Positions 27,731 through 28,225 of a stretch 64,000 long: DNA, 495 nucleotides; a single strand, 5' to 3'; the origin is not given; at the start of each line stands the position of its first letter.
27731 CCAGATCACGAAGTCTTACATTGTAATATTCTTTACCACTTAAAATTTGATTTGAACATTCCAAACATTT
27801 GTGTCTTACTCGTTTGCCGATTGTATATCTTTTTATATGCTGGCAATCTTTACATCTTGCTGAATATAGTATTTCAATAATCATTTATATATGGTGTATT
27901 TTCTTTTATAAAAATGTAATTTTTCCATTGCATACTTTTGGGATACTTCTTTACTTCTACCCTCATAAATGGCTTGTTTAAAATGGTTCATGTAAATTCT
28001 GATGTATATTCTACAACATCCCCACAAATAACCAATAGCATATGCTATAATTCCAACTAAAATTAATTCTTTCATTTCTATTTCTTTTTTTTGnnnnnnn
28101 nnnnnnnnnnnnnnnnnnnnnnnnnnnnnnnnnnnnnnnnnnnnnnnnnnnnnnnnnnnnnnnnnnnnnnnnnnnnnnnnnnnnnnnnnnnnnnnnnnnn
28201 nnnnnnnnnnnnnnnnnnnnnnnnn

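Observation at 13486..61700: Recurrent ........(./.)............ motif 20-40 nt upstream of plus-strand structural genes (candidate late promoter)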

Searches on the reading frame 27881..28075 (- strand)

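Call 25: search_protein_families(library=phrogs, proteins=[window:27881-28075:-], max_evalue=0.01)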
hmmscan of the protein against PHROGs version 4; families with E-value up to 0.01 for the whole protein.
window:27881-28075:- (64 aa): 1 family
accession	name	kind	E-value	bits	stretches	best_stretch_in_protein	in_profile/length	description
phrog_16782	-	unknown function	0.0041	18.2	1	21-53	17-49/55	-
